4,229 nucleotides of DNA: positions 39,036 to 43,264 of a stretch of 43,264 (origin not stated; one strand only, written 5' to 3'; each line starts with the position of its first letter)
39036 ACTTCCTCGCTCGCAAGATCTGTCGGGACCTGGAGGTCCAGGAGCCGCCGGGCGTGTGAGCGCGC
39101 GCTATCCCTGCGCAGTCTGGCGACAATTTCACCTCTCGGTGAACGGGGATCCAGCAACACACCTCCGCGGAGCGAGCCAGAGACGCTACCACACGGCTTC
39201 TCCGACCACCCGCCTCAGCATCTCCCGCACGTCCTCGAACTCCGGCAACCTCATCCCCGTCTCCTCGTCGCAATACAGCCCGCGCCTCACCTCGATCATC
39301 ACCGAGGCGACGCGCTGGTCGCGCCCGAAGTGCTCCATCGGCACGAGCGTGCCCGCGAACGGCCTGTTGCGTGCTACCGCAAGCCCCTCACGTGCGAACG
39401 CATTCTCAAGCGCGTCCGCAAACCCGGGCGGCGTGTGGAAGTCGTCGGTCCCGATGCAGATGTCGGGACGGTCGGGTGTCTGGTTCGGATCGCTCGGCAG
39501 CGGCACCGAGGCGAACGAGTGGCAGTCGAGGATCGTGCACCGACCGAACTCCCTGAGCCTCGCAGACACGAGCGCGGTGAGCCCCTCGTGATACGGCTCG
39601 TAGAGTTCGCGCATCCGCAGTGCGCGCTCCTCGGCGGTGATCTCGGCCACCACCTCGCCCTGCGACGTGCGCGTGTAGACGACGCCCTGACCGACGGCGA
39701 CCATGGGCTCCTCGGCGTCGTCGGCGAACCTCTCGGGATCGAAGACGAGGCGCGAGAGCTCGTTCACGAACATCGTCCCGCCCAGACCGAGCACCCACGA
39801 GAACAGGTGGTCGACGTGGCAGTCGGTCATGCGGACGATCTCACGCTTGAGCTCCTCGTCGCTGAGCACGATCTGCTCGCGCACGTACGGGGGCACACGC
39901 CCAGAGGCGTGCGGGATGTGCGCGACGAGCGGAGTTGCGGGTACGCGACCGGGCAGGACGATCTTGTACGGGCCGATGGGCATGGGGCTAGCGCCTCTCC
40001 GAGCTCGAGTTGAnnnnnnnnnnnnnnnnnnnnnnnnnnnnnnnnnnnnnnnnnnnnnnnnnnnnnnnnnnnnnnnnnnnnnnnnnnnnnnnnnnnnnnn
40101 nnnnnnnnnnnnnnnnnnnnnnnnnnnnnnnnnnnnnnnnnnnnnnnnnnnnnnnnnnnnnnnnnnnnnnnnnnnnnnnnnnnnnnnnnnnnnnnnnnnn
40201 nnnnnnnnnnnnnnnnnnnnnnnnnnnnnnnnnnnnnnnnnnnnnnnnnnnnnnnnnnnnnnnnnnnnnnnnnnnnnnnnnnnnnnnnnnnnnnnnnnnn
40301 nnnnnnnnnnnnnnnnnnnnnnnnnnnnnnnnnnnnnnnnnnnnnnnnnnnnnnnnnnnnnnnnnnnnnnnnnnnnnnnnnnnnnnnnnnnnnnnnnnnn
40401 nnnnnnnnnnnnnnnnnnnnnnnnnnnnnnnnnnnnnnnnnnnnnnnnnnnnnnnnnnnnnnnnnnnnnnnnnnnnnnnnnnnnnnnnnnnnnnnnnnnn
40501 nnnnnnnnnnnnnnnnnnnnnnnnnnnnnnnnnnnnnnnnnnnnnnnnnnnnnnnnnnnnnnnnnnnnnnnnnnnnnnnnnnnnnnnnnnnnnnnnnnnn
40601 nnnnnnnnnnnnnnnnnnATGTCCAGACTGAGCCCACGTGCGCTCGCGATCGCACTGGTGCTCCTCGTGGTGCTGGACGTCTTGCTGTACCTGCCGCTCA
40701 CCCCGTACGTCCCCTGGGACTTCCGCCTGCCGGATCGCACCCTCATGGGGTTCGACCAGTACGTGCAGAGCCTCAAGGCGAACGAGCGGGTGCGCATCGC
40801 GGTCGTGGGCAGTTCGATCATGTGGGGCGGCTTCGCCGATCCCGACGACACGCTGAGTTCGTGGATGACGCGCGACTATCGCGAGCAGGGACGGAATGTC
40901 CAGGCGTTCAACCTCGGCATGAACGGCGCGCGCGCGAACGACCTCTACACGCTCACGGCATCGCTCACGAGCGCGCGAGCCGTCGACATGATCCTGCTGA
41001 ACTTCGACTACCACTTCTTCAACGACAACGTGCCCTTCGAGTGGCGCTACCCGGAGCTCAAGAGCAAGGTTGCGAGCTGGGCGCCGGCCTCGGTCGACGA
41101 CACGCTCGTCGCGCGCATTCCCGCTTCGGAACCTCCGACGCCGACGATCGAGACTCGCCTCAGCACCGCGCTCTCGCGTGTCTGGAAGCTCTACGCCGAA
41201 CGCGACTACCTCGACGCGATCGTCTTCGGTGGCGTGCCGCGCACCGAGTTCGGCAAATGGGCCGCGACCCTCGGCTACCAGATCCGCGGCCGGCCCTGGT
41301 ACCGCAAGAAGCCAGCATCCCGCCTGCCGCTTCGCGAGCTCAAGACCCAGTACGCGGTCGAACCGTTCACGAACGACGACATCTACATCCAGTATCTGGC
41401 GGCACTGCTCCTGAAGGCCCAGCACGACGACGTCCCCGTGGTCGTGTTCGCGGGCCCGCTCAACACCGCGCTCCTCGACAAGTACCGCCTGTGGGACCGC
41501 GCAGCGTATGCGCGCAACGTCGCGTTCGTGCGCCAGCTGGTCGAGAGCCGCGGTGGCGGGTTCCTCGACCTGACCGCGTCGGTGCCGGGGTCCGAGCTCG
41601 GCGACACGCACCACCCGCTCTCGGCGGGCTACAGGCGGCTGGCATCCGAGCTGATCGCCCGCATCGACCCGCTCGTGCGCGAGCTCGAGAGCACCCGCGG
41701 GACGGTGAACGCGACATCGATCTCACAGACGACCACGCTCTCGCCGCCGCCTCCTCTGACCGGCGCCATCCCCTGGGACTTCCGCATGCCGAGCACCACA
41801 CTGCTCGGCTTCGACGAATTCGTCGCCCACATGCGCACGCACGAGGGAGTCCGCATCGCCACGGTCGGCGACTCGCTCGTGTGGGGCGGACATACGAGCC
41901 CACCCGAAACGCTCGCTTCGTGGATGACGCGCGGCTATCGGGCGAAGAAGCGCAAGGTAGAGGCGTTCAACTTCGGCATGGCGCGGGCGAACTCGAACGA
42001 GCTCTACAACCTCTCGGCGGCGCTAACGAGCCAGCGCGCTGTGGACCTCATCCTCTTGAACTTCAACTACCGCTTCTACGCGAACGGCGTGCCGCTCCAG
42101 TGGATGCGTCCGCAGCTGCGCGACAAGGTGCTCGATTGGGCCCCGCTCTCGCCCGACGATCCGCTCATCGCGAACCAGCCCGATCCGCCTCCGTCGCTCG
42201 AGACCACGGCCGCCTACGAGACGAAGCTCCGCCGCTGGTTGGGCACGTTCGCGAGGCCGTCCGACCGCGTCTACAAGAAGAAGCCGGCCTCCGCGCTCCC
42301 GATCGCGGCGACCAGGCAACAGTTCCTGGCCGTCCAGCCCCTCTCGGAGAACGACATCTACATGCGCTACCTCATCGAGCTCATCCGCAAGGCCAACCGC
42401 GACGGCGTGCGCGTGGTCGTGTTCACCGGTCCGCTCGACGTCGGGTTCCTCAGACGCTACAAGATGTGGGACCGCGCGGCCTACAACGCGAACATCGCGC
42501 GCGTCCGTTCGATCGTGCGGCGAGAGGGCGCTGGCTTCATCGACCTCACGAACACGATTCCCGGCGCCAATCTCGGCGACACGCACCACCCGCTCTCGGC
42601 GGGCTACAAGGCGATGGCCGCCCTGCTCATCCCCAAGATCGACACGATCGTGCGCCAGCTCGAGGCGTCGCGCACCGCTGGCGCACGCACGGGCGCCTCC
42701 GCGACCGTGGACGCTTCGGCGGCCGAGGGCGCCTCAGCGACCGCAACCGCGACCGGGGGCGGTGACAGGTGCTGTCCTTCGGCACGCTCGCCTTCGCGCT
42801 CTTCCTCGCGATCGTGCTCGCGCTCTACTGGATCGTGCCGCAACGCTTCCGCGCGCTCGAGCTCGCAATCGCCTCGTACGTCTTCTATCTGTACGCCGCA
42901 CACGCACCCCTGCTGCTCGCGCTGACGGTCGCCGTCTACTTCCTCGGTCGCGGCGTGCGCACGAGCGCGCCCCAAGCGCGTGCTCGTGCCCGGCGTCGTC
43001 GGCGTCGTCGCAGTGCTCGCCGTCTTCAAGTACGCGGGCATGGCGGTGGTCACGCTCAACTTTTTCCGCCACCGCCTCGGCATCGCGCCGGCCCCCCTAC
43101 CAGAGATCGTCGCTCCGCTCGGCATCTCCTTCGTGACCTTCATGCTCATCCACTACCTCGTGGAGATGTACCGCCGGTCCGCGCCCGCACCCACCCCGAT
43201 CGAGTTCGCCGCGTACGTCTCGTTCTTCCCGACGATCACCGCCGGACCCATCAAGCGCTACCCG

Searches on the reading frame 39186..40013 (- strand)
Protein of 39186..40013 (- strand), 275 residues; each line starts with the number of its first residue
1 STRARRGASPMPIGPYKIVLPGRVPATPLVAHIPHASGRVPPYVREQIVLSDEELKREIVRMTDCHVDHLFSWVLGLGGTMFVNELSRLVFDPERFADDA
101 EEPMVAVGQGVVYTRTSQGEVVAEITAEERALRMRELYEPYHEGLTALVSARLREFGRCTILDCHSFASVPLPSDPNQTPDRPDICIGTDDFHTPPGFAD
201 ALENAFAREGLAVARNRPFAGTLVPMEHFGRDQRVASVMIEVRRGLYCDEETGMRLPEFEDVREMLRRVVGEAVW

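Call 9: search_protein_families(library=pfam, proteins=[window:39186-40013:-], max_evalue=0.01)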
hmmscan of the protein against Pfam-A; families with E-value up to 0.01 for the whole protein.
window:39186-40013:- (275 aa): 1 family
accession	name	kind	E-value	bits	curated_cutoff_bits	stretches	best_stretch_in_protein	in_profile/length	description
PF05013.17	FGase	-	6.4e-53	180.6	28.9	1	28-247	2-218/219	N-formylglutamate amidohydrolase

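Call 30: find_encoding_contigs(protein=window:39186-40013:-, flank=10000, max_places=6)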
Protein window:39186-40013:- (275 aa): no gene with exactly this product is on record in the collection.

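Call 33: find_homologous_proteins(query=window:39186-40013:-, max_evalue=1e-20)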
Query window:39186-40013:- (275 aa): 1010 proteins with E <= 1e-20 among 5502 candidates; the best 120 are listed.
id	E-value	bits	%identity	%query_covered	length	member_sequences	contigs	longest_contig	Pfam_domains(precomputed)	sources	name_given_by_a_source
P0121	1.3e-176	604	100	96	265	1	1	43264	PF05013.18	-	-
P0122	2.0e-122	426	72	96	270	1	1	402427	PF05013.18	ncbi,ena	-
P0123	3.9e-112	392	67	96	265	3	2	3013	PF05013.18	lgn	-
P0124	3.5e-107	376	62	96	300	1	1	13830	PF05013.18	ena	-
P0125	2.1e-105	370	61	96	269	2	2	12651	PF05013.18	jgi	jgi:N-formylglutamate amidohydrolase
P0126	1.4e-104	367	64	96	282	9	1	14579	PF05013.18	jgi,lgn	jgi:N-formylglutamate amidohydrolase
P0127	7.9e-104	365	61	96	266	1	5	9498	PF05013.18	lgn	-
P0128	2.5e-103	363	65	95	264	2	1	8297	PF05013.18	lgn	-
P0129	1.0e-102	361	61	96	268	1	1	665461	PF05013.18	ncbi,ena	-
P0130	1.2e-102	361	62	95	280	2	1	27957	PF05013.18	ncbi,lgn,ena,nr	ncbi:MAG: N-formylglutamate amidohydrolase [Actinobacteria bacterium]|nr:N-formylglutamate amidohydr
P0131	1.5e-102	361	63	96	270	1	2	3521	PF05013.18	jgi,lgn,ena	jgi:N-formylglutamate amidohydrolase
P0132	6.0e-102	359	62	93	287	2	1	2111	PF05013.18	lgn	-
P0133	9.6e-102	358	63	96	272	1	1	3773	PF05013.18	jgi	-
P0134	1.3e-101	358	62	95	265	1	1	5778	PF05013.18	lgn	-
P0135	1.8e-101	357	62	95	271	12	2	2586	PF05013.18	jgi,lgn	jgi:N-formylglutamate amidohydrolase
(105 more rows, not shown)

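Call 34: find_encoding_contigs(protein=P0122, flank=10000, max_places=3)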
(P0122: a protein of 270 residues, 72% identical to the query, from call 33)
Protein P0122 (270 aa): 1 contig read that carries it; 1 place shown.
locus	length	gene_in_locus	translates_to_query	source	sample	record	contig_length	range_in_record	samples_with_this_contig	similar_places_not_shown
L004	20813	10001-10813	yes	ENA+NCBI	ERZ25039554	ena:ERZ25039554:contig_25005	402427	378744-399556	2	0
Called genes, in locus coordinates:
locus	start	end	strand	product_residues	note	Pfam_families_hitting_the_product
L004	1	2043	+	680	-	PF00294:PfkB, PF04227:Indigoidine_A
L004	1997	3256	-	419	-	PF00850:Hist_deacetyl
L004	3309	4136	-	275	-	PF02535:Zip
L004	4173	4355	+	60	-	-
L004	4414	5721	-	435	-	PF11074:DUF2779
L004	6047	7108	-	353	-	-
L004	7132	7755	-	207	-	-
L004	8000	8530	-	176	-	-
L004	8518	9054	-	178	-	PF19502:DUF6036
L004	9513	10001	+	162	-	-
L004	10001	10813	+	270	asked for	PF05013:FGase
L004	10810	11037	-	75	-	-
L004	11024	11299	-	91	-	PF04365:BrnT_toxin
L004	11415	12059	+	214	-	-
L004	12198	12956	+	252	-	PF00149:Metallophos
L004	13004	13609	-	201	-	PF01522:Polysacc_deac_1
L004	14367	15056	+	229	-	PF02645:DegV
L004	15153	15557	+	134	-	PF09394:Inhibitor_I42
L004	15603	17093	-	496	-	PF00370:FGGY_N, PF02782:FGGY_C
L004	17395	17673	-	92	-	-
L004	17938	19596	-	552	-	PF03109:ABC1, PF27536:UbiB_helical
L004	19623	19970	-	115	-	PF05597:Phasin (weak)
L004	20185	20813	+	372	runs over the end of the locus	PF04389:Peptidase_M28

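Call 38: find_related_loci(query=window:39186-40013:-, collection=genome_contigs, flank=10000)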
Query window:39186-40013:- (275 aa) in genome_contigs; peptide patterns used: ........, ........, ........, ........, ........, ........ (x = any residue, [..] = any of these).
107 stretches matched a pattern; 71 encode a relative of the query (tblastn E <= 1e-3); 71 distinct loci.
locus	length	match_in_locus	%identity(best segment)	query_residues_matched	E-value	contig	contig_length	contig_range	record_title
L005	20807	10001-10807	71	6-274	2e-126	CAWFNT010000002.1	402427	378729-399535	MAG: uncultured Actinomycetes bacterium isolate MFD05942.bin.3.284 genome assembly, contig: contig_25005, whole genome s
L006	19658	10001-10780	62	11-270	1e-101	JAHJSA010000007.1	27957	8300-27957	MAG: Actinomycetota bacterium isolate OS_PC_MetaG.mb.176 OS_PC_MetaG.mb.176_k141_35216, whole genome shotgun sequence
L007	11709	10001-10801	56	7-274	7e-93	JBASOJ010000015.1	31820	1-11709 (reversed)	MAG: Coriobacteriia bacterium isolate MFD12108_ilm_asm_bin10 k127_70599, whole genome shotgun sequence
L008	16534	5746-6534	58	9-274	1e-92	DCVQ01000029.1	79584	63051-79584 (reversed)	MAG TPA_asm: Actinobacteria bacterium UBA2184 UBA2184_contig_610, whole genome shotgun sequence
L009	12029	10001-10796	61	8-274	2e-84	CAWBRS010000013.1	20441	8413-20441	MAG: uncultured Thermoleophilia bacterium isolate MFD00709.bin.2.166 genome assembly, contig: contig_21319, whole genome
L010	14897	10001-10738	47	26-270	4e-70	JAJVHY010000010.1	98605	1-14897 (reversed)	MAG: Verrucomicrobiia bacterium isolate Bin_23R c_000000000985, whole genome shotgun sequence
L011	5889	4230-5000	45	18-273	3e-67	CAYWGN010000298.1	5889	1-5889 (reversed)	MAG TPA_asm: uncultured Desulfobacula sp. isolate binchicken_co243_219 genome assembly, contig: NODE_13390_length_5889_c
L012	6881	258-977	41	28-271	2e-66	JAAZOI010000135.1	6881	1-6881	MAG: Eubacteriaceae bacterium isolate AS27yjCOA_44 89531_AS27, whole genome shotgun sequence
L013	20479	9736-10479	47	30-275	5e-64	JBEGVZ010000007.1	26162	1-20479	MAG: Pseudomonadota bacterium isolate riogrande_2019_sw_WHONDRS-S19S_0066_B_bin.54 scaffold_1204692, whole genome shotgu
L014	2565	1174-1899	44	29-270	4e-64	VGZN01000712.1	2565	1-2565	MAG: Planctomycetota bacterium isolate K_Offshore_surface_mx_130 K_Offshore_surface_mx_130_Ga0194130_10063252, whole gen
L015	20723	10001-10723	48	30-270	1e-62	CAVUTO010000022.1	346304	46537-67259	MAG: Vicinamibacterales bacterium isolate MFD00962.bin.2.231 genome assembly, contig: contig_60161, whole genome shotgun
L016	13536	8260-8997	44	30-274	4e-62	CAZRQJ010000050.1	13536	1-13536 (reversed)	MAG TPA_asm: uncultured Planctomycetia bacterium isolate SRP257756_co1_248 genome assembly, contig: NODE_4023_length_135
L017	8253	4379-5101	45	29-270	7e-62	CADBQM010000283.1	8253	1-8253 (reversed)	MAG: uncultured Clostridiales bacterium isolate RUG14202 genome assembly, contig: RUG14202_asm_283, whole genome shotgun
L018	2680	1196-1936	45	29-274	4e-62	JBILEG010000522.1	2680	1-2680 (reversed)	MAG: Pseudomonadales bacterium isolate ME2016-07-27_3300042906_group7_bin15 Rohwer_bin2457_scaffold_87961_c1, whole geno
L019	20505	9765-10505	45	29-274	1e-61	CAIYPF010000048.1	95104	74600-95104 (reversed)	MAG: uncultured Gammaproteobacteria bacterium isolate Ja1_bin-2825 genome assembly, contig: bin-2825:048/220, whole geno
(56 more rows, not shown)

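Call 72: search_protein_families(library=pfam, proteins=[L004:11415-12059:+], max_evalue=1)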
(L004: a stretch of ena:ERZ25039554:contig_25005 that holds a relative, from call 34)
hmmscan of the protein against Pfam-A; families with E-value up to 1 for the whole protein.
L004:11415-12059:+ (214 aa): 0 families

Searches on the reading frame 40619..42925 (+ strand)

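Call 13: search_protein_families(library=pfam, proteins=[window:40619-42925:+], max_evalue=0.01)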
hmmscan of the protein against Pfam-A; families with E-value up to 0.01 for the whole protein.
window:40619-42925:+ (768 aa): 2 families
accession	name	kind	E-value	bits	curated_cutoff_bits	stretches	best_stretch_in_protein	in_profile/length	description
PF13472.12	Lipase_GDSL_2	-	1.1e-12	49.3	32.9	1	581-665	88-178/178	GDSL-like Lipase/Acylhydrolase family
PF00657.28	Lipase_GDSL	-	1e-07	32.8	23.6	0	60-117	1-69/208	GDSL-like Lipase/Acylhydrolase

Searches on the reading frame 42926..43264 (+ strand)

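Call 27: search_protein_families(library=pfam, proteins=[window:42926-43264:+], max_evalue=0.01)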
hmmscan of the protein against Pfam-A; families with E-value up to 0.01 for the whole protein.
window:42926-43264:+ (113 aa): 1 family
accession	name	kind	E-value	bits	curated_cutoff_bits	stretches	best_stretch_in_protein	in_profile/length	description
PF04893.22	Yip1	-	0.0043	17.4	28.6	1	16-109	18-113/173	Yip1 domain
